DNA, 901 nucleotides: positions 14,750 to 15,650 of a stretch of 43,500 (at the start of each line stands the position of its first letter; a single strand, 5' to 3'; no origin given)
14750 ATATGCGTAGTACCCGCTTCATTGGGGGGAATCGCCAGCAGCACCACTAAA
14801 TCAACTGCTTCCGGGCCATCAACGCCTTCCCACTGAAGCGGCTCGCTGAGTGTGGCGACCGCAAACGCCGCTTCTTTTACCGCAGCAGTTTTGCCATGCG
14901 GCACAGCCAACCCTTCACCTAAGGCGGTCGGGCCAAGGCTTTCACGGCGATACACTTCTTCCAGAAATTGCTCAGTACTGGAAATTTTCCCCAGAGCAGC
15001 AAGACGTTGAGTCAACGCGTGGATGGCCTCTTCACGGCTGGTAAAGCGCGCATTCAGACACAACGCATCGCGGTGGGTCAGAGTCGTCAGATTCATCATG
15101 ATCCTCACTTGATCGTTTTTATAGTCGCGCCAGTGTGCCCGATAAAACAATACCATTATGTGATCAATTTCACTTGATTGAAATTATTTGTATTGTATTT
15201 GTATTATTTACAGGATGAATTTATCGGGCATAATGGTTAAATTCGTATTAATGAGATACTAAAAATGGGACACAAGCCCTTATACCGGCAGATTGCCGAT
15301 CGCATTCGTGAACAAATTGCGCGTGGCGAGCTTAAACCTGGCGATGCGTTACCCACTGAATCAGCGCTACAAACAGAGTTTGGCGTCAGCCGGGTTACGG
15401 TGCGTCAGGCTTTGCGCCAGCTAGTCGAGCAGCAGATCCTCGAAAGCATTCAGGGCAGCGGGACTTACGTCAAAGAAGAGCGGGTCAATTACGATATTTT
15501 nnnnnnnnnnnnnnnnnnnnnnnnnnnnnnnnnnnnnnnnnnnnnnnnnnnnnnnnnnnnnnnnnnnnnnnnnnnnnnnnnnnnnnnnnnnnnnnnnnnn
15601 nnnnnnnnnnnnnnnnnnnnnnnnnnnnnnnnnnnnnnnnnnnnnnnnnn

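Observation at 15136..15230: Triple TGTATT direct repeat bracketed by an 11-bp perfect inverted repeat in the mngR/mngA control region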

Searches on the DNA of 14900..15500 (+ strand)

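Call 5: search_dna_similar(query=window:15000-15400:+, collection=ecoli_genomes, mode=near, max_rows=30, rows=spread)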
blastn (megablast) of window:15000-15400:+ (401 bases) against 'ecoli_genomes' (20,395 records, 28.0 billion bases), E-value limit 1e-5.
Records with a match: 3868; places in all: 3870; records where one place covers at least 80% of the query: 3850.
Genomes with a match: 3868 of 5426; with a place that covers at least 80% of the query: 3850. Places per genome that has any: lowest 1, median 1, highest 2. On chromosomes: 3869 places; on plasmids: 1.
Best place of each record, by identity: >=99% 1319; 95-99% 1971; 90-95% 574; 80-90% 4.
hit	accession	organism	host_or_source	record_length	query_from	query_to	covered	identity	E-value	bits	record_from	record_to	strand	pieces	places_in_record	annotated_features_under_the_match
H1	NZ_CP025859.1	Escherichia coli strain 504239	Homo sapiens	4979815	1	401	100%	100.0%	0e+0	741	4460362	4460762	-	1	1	mngR: mannosyl-D-glycerate transport/metabolism system transcriptional ... | mngA: PTS 2-O-a-mannosyl-D-glycerate transporter subunit IIABC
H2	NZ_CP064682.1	Escherichia coli K-12 strain BZKR2G40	not applicable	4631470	1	401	100%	100.0%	0e+0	741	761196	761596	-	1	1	mngR: mannosyl-D-glycerate transport/metabolism system transcriptional ... | mngA: PTS 2-O-a-mannosyl-D-glycerate transporter subunit IIABC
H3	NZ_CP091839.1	Escherichia coli strain SWYHX138.261ft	Equus ferus caballus (Thoroughbred)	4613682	1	401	100%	100.0%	0e+0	741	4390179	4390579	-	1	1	mngR: mannosyl-D-glycerate transport/metabolism system transcriptional ... | mngA: PTS 2-O-a-mannosyl-D-glycerate transporter subunit IIABC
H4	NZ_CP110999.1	Escherichia coli strain J53-p133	Homo sapiens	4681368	1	401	100%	100.0%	0e+0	741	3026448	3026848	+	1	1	mngR: mannosyl-D-glycerate transport/metabolism system transcriptional ... | mngA: PTS 2-O-a-mannosyl-D-glycerate transporter subunit IIABC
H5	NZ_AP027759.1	Escherichia coli strain 2017-02-1CC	Homo sapiens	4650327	1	401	100%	100.0%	0e+0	741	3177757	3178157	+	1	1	mngR: mannosyl-D-glycerate transport/metabolism system transcriptional ... | mngA: PTS 2-O-a-mannosyl-D-glycerate transporter subunit IIABC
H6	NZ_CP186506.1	Escherichia coli strain R18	Homo sapiens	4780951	1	401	100%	100.0%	0e+0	741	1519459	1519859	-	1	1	mngR: mannosyl-D-glycerate transport/metabolism system transcriptional ... | mngA: PTS 2-O-a-mannosyl-D-glycerate transporter subunit IIABC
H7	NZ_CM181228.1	Escherichia coli strain EC359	Homo sapiens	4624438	1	401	100%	100.0%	0e+0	741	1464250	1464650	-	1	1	mngR: mannosyl-D-glycerate transport/metabolism system transcriptional ... | mngA: PTS 2-O-a-mannosyl-D-glycerate transporter subunit IIABC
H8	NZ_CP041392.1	Escherichia coli strain ECOL-18-VL-LA-PA-Ryan-0026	missing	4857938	1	401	100%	99.8%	0e+0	736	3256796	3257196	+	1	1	mngR: mannosyl-D-glycerate transport/metabolism system transcriptional ... | mngA: PTS 2-O-a-mannosyl-D-glycerate transporter subunit IIABC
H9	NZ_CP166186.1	Escherichia coli strain CRE78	Homo sapiens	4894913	1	401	100%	99.8%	0e+0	736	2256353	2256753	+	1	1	mngR: mannosyl-D-glycerate transport/metabolism system transcriptional ... | mngA: PTS 2-O-a-mannosyl-D-glycerate transporter subunit IIABC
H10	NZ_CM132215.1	Escherichia coli strain L16-131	lake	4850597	1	401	100%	99.8%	0e+0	736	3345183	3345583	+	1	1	mngR: mannosyl-D-glycerate transport/metabolism system transcriptional ... | mngA: PTS 2-O-a-mannosyl-D-glycerate transporter subunit IIABC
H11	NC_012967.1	Escherichia coli B str. REL606 strain REL606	-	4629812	1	401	100%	98.8%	0e+0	713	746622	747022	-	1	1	mngR: mannosyl-D-glycerate transport/metabolism system transcriptional ... | mngA: PTS 2-O-a-mannosyl-D-glycerate transporter subunit IIABC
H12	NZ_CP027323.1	Escherichia coli strain 2013C-3033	Homo sapiens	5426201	1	401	100%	98.5%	0e+0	708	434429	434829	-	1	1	mngR: mannosyl-D-glycerate transport/metabolism system transcriptional ... | mngA: PTS 2-O-a-mannosyl-D-glycerate transporter subunit IIABC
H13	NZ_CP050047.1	Escherichia coli strain 90-1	broiler chicken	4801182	1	401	100%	98.5%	0e+0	708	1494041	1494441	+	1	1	mngR: mannosyl-D-glycerate transport/metabolism system transcriptional ... | mngA: PTS 2-O-a-mannosyl-D-glycerate transporter subunit IIABC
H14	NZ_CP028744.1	Escherichia coli strain A31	Rattus fuscipes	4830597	1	401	100%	98.5%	0e+0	708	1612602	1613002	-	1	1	mngR: mannosyl-D-glycerate transport/metabolism system transcriptional ... | mngA: PTS 2-O-a-mannosyl-D-glycerate transporter subunit IIABC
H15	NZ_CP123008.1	Escherichia coli strain NWU_4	Bos taurus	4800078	1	401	100%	98.5%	0e+0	708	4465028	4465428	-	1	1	mngR: mannosyl-D-glycerate transport/metabolism system transcriptional ... | mngA: PTS 2-O-a-mannosyl-D-glycerate transporter subunit IIABC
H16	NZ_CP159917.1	Escherichia coli strain EC554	Homo sapiens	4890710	1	401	100%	98.5%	0e+0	708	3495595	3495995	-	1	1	mngR: mannosyl-D-glycerate transport/metabolism system transcriptional ... | mngA: PTS 2-O-a-mannosyl-D-glycerate transporter subunit IIABC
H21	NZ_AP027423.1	Escherichia coli strain EC261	Sus scrofa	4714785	1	401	100%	98.3%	0e+0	702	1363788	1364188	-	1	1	mngR: mannosyl-D-glycerate transport/metabolism system transcriptional ... | mngA: PTS 2-O-a-mannosyl-D-glycerate transporter subunit IIABC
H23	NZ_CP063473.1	Escherichia coli strain EM18-18-42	not applicable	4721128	1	401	100%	97.3%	0e+0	680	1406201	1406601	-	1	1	mngR: mannosyl-D-glycerate transport/metabolism system transcriptional ... | mngA: PTS 2-O-a-mannosyl-D-glycerate transporter subunit IIABC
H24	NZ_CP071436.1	Escherichia coli strain EcPNK006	Homo sapiens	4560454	1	401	100%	97.0%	0e+0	675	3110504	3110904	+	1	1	mngR: mannosyl-D-glycerate transport/metabolism system transcriptional ... | mngA: PTS 2-O-a-mannosyl-D-glycerate transporter subunit IIABC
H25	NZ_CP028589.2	Escherichia coli strain WCHEC4533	Homo sapiens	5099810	1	401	100%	95.0%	1e-177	630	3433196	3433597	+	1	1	mngR: mannosyl-D-glycerate transport/metabolism system transcriptional ... | mngA: PTS 2-O-a-mannosyl-D-glycerate transporter subunit IIABC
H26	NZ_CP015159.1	Escherichia coli strain Eco889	-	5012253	1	401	100%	91.5%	3e-154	553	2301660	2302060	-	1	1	mngR: mannosyl-D-glycerate transport/metabolism system transcriptional ... | mngA: PTS 2-O-a-mannosyl-D-glycerate transporter subunit IIABC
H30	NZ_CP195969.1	Escherichia coli strain I3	Raw wastewater influent sample from the ...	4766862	1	401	65%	98.1%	7e-61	450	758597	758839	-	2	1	mngR: mannosyl-D-glycerate transport/metabolism system transcriptional ... | mngA: PTS 2-O-a-mannosyl-D-glycerate transporter subunit IIABC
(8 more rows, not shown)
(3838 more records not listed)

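Call 6: get_annotated_region(hit=H2, flank=1500)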
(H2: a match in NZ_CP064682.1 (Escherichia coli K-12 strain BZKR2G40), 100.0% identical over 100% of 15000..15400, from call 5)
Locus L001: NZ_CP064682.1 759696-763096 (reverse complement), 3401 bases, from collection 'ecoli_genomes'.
description: Escherichia coli K-12 strain BZKR2G40 chromosome, complete genome
organism: Escherichia coli K-12 strain BZKR2G40 (NCBI taxid 83333)
replicon: chromosome; assembly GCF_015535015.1
host: not applicable; source: -; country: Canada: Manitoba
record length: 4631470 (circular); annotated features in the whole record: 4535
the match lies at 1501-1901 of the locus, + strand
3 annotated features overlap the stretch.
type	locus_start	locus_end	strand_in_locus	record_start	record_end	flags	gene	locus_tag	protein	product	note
CDS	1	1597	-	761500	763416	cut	mngA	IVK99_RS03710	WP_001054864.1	PTS 2-O-a-mannosyl-D-glycerate transporter subunit IIABC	-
CDS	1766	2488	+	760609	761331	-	mngR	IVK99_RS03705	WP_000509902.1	mannosyl-D-glycerate transport/metabolism system transcriptional repressor MngR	-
CDS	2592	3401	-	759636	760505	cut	sucD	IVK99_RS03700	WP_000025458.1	succinate--CoA ligase subunit alpha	-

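Call 7: get_annotated_region(hit=H26, flank=1500)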
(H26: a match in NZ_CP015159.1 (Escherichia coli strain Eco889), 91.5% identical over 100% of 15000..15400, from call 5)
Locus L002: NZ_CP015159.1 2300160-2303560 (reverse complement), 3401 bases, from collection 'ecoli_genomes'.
description: Escherichia coli strain Eco889 chromosome, complete genome
organism: Escherichia coli strain Eco889 (NCBI taxid 562)
replicon: chromosome; assembly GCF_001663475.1
host: -; source: -; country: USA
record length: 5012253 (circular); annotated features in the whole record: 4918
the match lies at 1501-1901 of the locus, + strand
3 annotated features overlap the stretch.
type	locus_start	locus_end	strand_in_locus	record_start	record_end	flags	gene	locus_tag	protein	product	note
CDS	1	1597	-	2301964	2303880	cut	mngA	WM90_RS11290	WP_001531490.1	PTS 2-O-a-mannosyl-D-glycerate transporter subunit IIABC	-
CDS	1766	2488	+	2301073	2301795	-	mngR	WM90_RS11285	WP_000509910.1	mannosyl-D-glycerate transport/metabolism system transcriptional repressor MngR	-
CDS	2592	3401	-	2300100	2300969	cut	sucD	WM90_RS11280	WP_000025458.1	succinate--CoA ligase subunit alpha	-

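Call 8: get_annotated_region(hit=H25, flank=1500)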
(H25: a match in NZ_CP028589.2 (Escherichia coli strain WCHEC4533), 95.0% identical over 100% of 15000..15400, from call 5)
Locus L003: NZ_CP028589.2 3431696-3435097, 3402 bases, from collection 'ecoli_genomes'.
description: Escherichia coli strain WCHEC4533 chromosome, complete genome
organism: Escherichia coli strain WCHEC4533 (NCBI taxid 562)
replicon: chromosome; assembly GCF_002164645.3
host: Homo sapiens; source: -; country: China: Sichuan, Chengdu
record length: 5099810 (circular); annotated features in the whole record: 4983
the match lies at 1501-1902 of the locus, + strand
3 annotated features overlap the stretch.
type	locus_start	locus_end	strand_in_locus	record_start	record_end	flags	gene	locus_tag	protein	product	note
CDS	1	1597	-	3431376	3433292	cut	mngA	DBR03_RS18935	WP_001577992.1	PTS 2-O-a-mannosyl-D-glycerate transporter subunit IIABC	-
CDS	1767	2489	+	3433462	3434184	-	mngR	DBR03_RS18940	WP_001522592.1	mannosyl-D-glycerate transport/metabolism system transcriptional repressor MngR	-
CDS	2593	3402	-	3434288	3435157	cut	sucD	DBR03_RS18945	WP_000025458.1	succinate--CoA ligase subunit alpha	-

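Call 9: get_annotated_region(hit=H30, flank=1500)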
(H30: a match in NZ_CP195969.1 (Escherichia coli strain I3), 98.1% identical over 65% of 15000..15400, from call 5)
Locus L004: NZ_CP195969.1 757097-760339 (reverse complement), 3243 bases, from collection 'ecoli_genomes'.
description: Escherichia coli strain I3 chromosome, complete genome
organism: Escherichia coli strain I3 (NCBI taxid 562)
replicon: chromosome; assembly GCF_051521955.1
host: -; source: Raw wastewater influent sample from the Panama City Wastewater Treatment Plant; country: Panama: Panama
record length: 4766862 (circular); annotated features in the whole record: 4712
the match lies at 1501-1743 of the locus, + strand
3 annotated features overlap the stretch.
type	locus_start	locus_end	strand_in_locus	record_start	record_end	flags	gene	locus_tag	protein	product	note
CDS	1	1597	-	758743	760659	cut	mngA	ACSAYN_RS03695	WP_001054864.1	PTS 2-O-a-mannosyl-D-glycerate transporter subunit IIABC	-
CDS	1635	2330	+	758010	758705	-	mngR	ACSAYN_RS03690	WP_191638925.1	mannosyl-D-glycerate transport/metabolism system transcriptional repressor MngR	-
CDS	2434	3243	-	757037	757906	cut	sucD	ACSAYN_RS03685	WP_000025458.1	succinate--CoA ligase subunit alpha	-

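Call 43: get_annotated_region(hit=H11, flank=100)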
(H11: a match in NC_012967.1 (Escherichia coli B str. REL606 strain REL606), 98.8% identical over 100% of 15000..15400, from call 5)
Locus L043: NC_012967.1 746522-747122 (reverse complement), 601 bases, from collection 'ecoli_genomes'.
description: Escherichia coli B str. REL606, complete sequence
organism: Escherichia coli B str. REL606 strain REL606 (NCBI taxid 413997)
replicon: chromosome; assembly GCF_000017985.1
host: -; source: -; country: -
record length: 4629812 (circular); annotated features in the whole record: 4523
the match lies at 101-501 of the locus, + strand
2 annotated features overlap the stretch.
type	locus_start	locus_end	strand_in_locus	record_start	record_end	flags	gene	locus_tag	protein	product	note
CDS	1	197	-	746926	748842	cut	mngA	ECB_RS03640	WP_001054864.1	PTS 2-O-a-mannosyl-D-glycerate transporter subunit IIABC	-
CDS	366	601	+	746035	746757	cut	mngR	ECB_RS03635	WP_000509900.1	mannosyl-D-glycerate transport/metabolism system transcriptional repressor MngR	-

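Call 44: get_annotated_region(hit=H12, flank=100)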
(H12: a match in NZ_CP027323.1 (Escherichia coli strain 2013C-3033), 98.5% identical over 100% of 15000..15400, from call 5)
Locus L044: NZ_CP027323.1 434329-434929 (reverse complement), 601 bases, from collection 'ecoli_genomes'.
description: Escherichia coli strain 2013C-3033 chromosome, complete genome
organism: Escherichia coli strain 2013C-3033 (NCBI taxid 562)
replicon: chromosome; assembly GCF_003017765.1
host: Homo sapiens; source: stool; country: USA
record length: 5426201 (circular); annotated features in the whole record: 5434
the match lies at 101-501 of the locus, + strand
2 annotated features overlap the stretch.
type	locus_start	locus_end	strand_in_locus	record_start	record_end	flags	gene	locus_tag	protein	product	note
CDS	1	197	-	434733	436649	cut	mngA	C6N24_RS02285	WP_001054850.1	PTS 2-O-a-mannosyl-D-glycerate transporter subunit IIABC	-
CDS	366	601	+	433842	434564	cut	mngR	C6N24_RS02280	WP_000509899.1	mannosyl-D-glycerate transport/metabolism system transcriptional repressor MngR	-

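Call 45: get_annotated_region(hit=H16, flank=100)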
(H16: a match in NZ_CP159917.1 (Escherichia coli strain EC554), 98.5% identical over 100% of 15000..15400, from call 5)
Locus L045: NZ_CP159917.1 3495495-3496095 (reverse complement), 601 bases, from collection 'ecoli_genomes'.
description: Escherichia coli strain EC554 chromosome, complete genome
organism: Escherichia coli strain EC554 (NCBI taxid 562)
replicon: chromosome; assembly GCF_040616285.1
host: Homo sapiens; source: rectal swabs; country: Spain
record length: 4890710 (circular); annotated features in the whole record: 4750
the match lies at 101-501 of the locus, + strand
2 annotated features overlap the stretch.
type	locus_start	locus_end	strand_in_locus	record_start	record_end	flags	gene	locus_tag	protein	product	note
CDS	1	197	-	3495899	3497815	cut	mngA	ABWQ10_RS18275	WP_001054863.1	PTS 2-O-a-mannosyl-D-glycerate transporter subunit IIABC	-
CDS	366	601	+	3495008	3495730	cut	mngR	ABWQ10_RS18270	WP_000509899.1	mannosyl-D-glycerate transport/metabolism system transcriptional repressor MngR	-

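Call 46: get_annotated_region(hit=H21, flank=100)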
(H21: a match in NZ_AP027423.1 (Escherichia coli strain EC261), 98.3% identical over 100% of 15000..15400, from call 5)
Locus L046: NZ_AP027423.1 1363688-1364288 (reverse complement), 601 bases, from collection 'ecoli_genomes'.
description: Escherichia coli strain EC261 isolate EC261 chromosome, complete genome
organism: Escherichia coli strain EC261 (NCBI taxid 562)
replicon: chromosome; assembly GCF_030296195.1
host: Sus scrofa; source: feces; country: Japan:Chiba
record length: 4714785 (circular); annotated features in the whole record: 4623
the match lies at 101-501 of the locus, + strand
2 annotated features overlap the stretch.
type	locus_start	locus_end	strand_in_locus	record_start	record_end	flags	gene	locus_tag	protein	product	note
CDS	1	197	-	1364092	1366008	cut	mngA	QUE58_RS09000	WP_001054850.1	PTS 2-O-a-mannosyl-D-glycerate transporter subunit IIABC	-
CDS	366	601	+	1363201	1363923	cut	mngR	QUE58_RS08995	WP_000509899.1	mannosyl-D-glycerate transport/metabolism system transcriptional repressor MngR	-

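Call 47: get_annotated_region(hit=H23, flank=100)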
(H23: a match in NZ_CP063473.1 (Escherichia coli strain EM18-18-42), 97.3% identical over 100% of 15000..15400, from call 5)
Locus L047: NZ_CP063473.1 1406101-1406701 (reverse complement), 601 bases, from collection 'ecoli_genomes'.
description: Escherichia coli strain EM18-18-42 chromosome, complete genome
organism: Escherichia coli strain EM18-18-42 (NCBI taxid 562)
replicon: chromosome; assembly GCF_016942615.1
host: not applicable; source: chicken meat; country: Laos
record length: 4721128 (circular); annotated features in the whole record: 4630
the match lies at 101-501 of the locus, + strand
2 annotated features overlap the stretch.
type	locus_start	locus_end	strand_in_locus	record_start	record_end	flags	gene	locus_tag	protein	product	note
CDS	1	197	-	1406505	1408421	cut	mngA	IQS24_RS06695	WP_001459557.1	PTS 2-O-a-mannosyl-D-glycerate transporter subunit IIABC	-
CDS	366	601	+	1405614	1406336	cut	mngR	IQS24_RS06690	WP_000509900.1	mannosyl-D-glycerate transport/metabolism system transcriptional repressor MngR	-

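Call 48: get_annotated_region(hit=H24, flank=100)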
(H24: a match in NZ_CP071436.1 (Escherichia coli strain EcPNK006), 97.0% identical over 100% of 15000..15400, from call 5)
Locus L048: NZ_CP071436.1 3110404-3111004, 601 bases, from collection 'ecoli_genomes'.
description: Escherichia coli strain EcPNK006 chromosome, complete genome
organism: Escherichia coli strain EcPNK006 (NCBI taxid 562)
replicon: chromosome; assembly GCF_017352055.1
host: Homo sapiens; source: urine; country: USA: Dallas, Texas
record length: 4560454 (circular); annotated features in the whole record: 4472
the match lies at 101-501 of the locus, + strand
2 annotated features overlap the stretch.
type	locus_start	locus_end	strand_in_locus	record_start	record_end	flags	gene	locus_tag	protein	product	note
CDS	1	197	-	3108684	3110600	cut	mngA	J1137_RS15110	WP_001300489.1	PTS 2-O-a-mannosyl-D-glycerate transporter subunit IIABC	-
CDS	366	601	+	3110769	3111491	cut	mngR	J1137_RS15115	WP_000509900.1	mannosyl-D-glycerate transport/metabolism system transcriptional repressor MngR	-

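Call 53: search_rna_families(source=window, start=14900, end=15500, threshold=evalue, max_evalue=1)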
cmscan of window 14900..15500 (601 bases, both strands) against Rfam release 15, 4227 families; matches with E-value up to 1: 0.
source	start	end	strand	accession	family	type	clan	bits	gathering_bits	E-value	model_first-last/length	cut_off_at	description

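Call 76: search_dna_similar(query=window:15136-15230:+, collection=ecoli_genomes, mode=near, max_rows=5, rows=spread)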
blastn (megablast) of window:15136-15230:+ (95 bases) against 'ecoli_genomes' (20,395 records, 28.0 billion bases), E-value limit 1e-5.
Records with a match: 3302; places in all: 3304; records where one place covers at least 80% of the query: 3302.
Genomes with a match: 3302 of 5426; with a place that covers at least 80% of the query: 3302. Places per genome that has any: lowest 1, median 1, highest 2. On chromosomes: 3303 places; on plasmids: 1.
Best place of each record, by identity: >=99% 2375; 95-99% 895; 90-95% 32.
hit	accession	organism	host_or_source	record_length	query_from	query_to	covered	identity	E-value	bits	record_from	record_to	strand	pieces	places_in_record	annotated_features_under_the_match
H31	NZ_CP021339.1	Escherichia coli strain 95NR1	fecal sample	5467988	1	95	100%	100.0%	1e-27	216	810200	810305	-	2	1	none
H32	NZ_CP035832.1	Escherichia coli strain 025542-1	Homo sapiens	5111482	1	95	100%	100.0%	1e-41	176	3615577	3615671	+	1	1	none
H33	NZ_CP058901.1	Escherichia coli strain MS10495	Homo sapiens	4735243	1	95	100%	100.0%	1e-41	176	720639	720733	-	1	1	none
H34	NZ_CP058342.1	Escherichia coli strain W60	Homo sapiens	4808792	1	95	100%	98.9%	6e-40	171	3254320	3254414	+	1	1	none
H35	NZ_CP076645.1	Escherichia coli strain MSI001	Mus musculus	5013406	1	95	100%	92.1%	6e-30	137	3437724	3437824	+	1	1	none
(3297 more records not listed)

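Call 77: get_annotated_region(hit=H31, flank=60)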
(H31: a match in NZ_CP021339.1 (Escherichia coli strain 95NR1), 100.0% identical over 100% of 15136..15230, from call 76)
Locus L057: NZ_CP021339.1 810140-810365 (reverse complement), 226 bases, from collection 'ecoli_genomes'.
description: Escherichia coli strain 95NR1 chromosome, complete genome
organism: Escherichia coli strain 95NR1 (NCBI taxid 562)
replicon: chromosome; assembly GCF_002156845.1
host: -; source: fecal sample; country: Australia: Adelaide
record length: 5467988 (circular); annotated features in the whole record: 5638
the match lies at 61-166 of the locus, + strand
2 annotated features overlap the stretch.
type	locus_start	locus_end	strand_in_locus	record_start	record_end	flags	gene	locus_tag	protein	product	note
CDS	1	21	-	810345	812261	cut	mngA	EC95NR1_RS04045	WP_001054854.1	PTS 2-O-a-mannosyl-D-glycerate transporter subunit IIABC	-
CDS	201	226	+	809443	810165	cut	mngR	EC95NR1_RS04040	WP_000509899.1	mannosyl-D-glycerate transport/metabolism system transcriptional repressor MngR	-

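Call 78: get_annotated_region(hit=H35, flank=60)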
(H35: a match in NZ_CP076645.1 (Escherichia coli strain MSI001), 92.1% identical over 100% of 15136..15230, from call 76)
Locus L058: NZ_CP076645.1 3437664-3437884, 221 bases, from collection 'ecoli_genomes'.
description: Escherichia coli strain MSI001 chromosome, complete genome
organism: Escherichia coli strain MSI001 (NCBI taxid 562)
replicon: chromosome; assembly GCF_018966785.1
host: Mus musculus; source: -; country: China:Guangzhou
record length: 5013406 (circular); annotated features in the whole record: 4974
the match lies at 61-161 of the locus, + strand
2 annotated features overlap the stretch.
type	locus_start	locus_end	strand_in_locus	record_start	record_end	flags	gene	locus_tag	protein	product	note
CDS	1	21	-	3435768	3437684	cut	mngA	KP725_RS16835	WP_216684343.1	PTS 2-O-a-mannosyl-D-glycerate transporter subunit IIABC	-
CDS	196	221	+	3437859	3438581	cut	mngR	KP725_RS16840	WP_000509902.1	mannosyl-D-glycerate transport/metabolism system transcriptional repressor MngR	-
